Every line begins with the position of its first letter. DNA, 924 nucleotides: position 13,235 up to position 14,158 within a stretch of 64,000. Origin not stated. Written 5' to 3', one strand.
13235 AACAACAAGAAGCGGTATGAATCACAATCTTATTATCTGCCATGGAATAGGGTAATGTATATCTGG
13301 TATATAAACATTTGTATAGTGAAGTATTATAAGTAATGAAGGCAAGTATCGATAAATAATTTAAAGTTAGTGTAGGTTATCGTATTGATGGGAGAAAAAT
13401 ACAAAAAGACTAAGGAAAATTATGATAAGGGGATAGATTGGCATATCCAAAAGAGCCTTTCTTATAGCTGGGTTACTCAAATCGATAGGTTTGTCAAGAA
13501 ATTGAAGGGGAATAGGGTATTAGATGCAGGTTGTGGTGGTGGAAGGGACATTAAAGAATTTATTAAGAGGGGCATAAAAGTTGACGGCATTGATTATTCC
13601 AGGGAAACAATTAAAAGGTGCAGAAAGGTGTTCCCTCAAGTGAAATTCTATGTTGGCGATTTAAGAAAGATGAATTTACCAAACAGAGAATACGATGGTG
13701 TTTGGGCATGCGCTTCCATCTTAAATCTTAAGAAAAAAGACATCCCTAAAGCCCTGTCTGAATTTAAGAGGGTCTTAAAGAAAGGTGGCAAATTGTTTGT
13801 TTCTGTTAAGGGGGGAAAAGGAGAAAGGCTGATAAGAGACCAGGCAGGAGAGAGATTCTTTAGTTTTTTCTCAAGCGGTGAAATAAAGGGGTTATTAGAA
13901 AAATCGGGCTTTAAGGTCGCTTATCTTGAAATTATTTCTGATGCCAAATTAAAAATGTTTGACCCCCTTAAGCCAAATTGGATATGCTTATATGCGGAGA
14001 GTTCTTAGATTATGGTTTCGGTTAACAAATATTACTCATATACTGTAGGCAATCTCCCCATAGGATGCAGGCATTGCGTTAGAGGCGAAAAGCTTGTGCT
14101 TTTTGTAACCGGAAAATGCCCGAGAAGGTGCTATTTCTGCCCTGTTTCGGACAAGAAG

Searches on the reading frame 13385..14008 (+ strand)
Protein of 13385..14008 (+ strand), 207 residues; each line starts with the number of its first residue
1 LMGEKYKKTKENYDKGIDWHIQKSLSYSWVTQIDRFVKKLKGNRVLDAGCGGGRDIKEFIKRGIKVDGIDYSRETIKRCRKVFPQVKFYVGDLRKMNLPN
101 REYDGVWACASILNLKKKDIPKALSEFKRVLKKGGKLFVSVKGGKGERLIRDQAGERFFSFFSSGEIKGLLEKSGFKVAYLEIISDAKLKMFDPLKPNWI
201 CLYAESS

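Call 58: search_protein_families(library=pfam, proteins=[window:13385-14008:+], max_evalue=0.0001)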
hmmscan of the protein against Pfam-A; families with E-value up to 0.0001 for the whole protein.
window:13385-14008:+ (207 aa): 10 families
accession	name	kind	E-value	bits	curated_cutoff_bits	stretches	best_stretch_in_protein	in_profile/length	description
PF13649.12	Methyltransf_25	-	1.7e-20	73.9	27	1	45-135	1-97/97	Methyltransferase domain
PF08241.18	Methyltransf_11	-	8.7e-19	68.4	21.2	1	46-139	1-95/95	Methyltransferase domain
PF13489.12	Methyltransf_23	-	2.8e-16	60.1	27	1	25-179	5-162/164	Methyltransferase domain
PF13847.12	Methyltransf_31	-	3.4e-14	53.2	27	1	41-140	3-110/145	Methyltransferase domain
PF08242.18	Methyltransf_12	-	6.5e-12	46.5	30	1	46-137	1-98/98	Methyltransferase domain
PF01209.24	Ubie_methyltran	-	2.1e-08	34.2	20.1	1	9-139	16-151/233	ubiE/COQ5 methyltransferase family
PF03848.20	TehB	-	1.6e-06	28.2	20.4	1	32-136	21-129/193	Tellurite resistance protein TehB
PF02353.26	CMAS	-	2.6e-06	27.4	27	1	32-147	50-172/273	Mycolic acid cyclopropane synthetase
PF07021.18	MetW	-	1.4e-05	25.3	21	1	33-108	7-81/193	Methionine biosynthesis protein MetW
PF05724.17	TPMT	-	1.5e-05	25.2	26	0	16-79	14-75/218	Thiopurine S-methyltransferase (TPMT)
